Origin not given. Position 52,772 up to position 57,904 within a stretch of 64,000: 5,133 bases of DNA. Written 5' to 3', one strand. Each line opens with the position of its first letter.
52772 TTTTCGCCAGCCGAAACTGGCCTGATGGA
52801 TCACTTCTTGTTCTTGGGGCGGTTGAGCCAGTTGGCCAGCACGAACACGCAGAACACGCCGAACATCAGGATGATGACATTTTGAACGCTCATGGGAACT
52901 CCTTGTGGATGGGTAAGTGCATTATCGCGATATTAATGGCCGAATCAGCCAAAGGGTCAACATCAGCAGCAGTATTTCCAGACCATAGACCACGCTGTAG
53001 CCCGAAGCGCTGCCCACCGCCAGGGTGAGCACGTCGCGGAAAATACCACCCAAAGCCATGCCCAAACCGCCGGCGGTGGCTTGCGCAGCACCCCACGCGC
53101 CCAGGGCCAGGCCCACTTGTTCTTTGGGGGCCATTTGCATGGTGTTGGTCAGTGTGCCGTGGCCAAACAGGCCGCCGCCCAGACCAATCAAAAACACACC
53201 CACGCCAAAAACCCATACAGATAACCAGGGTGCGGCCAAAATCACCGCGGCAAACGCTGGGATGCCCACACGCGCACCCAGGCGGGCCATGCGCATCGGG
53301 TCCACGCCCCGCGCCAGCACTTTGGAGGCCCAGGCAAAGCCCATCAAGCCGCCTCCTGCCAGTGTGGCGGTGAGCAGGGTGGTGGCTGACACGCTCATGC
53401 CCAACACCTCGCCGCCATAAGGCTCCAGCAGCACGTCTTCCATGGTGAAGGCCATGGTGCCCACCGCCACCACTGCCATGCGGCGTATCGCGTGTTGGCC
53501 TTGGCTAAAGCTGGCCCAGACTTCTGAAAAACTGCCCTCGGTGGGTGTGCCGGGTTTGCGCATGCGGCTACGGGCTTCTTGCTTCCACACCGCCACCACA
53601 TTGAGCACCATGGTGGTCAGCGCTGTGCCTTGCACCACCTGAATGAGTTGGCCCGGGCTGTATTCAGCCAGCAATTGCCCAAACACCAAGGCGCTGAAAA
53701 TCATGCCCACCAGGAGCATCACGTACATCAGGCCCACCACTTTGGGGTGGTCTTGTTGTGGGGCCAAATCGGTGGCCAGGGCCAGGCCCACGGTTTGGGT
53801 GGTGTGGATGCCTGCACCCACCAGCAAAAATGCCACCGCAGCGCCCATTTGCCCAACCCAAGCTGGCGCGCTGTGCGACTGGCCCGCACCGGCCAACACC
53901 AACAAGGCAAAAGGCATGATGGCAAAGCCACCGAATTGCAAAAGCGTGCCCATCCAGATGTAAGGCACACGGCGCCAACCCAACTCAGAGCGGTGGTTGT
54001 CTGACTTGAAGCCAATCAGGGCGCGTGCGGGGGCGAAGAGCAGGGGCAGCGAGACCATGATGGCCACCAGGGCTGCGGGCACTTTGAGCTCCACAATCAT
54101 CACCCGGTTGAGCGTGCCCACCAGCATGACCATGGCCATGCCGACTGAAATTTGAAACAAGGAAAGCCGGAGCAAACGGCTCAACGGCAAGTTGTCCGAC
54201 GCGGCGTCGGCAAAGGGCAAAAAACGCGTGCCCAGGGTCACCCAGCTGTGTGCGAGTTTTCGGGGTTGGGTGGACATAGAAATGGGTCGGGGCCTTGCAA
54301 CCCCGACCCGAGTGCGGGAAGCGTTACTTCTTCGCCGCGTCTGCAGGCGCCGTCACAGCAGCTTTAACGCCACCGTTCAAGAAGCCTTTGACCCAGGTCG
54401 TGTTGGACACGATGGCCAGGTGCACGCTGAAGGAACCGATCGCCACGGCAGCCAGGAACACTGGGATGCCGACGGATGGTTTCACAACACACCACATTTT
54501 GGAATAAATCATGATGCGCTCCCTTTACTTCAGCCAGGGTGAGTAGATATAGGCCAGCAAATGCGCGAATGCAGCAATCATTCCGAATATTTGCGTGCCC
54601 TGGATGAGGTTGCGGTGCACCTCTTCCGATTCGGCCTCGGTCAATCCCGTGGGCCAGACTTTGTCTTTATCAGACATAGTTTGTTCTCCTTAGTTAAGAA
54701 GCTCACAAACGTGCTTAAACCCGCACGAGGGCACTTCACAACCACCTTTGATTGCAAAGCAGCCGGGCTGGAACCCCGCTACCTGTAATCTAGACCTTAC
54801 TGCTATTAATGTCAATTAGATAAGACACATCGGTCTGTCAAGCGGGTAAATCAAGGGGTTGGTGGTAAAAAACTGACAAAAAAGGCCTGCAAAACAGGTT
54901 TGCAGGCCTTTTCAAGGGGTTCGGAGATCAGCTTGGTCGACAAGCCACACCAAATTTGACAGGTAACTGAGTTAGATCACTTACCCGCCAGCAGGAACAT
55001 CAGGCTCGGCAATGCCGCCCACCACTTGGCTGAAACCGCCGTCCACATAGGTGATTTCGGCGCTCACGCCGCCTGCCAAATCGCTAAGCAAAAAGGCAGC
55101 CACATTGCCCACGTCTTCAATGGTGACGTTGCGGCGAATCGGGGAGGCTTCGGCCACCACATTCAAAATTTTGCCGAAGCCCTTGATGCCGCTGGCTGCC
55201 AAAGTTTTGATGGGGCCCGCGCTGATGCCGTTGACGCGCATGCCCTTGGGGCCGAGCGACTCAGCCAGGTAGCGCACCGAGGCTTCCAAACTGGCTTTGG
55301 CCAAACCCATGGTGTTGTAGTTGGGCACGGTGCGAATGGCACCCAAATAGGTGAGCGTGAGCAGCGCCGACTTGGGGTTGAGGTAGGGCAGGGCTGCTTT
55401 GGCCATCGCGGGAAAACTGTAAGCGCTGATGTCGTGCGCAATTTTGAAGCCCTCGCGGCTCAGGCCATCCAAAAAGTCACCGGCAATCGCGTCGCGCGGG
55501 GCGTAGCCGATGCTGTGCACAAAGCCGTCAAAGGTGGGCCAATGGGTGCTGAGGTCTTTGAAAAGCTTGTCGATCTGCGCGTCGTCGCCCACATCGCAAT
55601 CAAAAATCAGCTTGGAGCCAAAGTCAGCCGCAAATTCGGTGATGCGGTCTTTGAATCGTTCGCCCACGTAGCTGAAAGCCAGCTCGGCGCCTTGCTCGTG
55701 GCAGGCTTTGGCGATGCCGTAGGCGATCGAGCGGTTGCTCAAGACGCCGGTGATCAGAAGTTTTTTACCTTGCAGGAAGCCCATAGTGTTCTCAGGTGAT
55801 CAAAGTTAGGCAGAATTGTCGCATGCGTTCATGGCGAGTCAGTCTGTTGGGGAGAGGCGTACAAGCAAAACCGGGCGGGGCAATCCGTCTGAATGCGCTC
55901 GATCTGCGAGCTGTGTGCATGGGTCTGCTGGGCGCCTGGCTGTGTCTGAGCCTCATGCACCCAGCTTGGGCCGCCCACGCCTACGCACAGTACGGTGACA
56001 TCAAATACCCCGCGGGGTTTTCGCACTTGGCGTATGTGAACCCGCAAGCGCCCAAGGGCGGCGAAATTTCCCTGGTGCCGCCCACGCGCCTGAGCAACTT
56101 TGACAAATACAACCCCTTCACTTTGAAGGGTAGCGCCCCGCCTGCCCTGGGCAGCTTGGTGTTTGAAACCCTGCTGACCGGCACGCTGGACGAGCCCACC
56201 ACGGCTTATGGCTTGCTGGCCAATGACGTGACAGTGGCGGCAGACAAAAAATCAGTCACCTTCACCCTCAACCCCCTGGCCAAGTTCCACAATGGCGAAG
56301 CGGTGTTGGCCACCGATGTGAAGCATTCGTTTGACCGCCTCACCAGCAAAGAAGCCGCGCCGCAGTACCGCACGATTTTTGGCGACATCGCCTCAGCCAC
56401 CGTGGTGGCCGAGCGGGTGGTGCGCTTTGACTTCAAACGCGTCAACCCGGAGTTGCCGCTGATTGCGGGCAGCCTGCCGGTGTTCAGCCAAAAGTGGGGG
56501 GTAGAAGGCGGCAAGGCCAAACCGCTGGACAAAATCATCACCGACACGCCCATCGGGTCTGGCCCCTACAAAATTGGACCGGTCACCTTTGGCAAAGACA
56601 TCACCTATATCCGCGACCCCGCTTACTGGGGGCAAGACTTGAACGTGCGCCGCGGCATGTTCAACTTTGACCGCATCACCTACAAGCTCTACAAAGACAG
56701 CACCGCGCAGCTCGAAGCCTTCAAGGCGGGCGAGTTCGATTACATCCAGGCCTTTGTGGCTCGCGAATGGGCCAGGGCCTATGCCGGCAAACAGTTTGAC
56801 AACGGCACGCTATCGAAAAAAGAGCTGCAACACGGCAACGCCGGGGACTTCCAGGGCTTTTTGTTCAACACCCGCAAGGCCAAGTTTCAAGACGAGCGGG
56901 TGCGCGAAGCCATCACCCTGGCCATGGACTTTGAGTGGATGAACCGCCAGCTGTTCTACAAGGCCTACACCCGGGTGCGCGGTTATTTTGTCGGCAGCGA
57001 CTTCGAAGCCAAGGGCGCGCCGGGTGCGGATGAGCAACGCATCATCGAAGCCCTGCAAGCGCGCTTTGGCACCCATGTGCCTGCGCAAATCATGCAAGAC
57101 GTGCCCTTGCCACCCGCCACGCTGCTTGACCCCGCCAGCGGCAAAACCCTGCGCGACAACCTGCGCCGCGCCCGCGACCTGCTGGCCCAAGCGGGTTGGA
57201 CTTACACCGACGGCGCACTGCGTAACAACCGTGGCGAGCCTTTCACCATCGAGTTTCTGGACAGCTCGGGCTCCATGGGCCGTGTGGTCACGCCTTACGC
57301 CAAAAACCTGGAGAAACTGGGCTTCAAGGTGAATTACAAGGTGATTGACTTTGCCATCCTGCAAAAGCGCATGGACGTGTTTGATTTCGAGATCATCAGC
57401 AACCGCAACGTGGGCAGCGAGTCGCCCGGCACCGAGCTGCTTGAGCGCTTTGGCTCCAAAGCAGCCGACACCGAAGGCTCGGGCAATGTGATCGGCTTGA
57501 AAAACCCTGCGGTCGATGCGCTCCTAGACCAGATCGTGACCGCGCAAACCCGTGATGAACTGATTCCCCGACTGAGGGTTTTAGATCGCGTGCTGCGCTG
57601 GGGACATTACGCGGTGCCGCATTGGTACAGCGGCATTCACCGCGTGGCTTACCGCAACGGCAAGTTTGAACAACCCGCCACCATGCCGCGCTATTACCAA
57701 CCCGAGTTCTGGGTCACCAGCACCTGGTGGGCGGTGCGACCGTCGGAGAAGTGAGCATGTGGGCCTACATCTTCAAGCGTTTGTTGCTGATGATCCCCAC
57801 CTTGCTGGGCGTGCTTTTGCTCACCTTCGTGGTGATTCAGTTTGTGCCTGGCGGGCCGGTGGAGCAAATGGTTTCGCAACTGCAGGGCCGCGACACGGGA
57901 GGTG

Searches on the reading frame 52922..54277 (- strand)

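Call 76: search_protein_families(library=pfam, proteins=[window:52922-54277:-], max_evalue=0.00001)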
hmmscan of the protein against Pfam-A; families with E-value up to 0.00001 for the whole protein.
window:52922-54277:- (451 aa): 2 families
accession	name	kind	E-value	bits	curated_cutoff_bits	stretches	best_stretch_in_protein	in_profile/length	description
PF03209.21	PUCC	-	2.3e-150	501.5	21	1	55-450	1-398/401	PUCC protein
PF07690.21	MFS_1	-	3e-19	69.6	33.4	1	39-406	2-346/347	Major Facilitator Superfamily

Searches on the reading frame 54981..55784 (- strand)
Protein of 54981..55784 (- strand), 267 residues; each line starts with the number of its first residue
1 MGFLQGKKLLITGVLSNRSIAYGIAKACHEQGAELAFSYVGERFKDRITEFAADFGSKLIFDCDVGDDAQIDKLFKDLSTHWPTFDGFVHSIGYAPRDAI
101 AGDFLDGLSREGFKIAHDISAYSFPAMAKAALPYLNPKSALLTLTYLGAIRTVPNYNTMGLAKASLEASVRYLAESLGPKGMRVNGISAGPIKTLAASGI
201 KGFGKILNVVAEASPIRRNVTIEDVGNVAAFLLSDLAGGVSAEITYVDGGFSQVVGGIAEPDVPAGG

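Call 76: search_protein_families(library=pfam, proteins=[window:54981-55784:-], max_evalue=0.00001)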
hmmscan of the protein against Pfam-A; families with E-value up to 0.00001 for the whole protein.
window:54981-55784:- (267 aa): 2 families
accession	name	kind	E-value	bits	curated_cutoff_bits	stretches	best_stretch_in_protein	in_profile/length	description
PF13561.12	adh_short_C2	-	3e-83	279.5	27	1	13-252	1-236/236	Enoyl-(Acyl carrier protein) reductase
PF00106.31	adh_short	-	3.3e-12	46.7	26.6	1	9-196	3-186/195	short chain dehydrogenase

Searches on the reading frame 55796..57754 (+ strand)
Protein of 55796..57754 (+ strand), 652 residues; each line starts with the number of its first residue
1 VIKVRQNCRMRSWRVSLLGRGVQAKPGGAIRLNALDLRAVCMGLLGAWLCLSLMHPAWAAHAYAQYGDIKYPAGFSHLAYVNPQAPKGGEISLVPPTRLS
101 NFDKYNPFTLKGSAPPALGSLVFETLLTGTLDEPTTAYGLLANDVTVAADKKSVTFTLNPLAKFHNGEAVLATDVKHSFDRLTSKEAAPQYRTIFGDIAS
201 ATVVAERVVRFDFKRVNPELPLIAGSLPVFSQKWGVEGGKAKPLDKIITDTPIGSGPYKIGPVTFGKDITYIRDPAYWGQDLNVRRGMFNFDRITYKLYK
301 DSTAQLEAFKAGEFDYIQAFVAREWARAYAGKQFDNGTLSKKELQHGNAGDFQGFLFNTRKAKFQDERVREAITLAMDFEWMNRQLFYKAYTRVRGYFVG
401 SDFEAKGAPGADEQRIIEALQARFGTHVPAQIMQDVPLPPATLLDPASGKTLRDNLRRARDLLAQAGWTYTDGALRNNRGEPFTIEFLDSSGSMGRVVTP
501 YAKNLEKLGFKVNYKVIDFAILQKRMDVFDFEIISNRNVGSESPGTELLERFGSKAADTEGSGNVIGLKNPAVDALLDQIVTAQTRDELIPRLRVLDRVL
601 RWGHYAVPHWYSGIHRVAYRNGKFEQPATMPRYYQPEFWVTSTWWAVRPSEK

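Call 76: search_protein_families(library=pfam, proteins=[window:55796-57754:+], max_evalue=0.00001)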
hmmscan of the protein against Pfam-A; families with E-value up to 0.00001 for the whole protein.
window:55796-57754:+ (652 aa): 1 family
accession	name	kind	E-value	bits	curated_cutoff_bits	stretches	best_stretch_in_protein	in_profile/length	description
PF00496.27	SBP_bac_5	-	1.4e-62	212.4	32.4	1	138-557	3-365/368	Bacterial extracellular solute-binding proteins, family 5 Middle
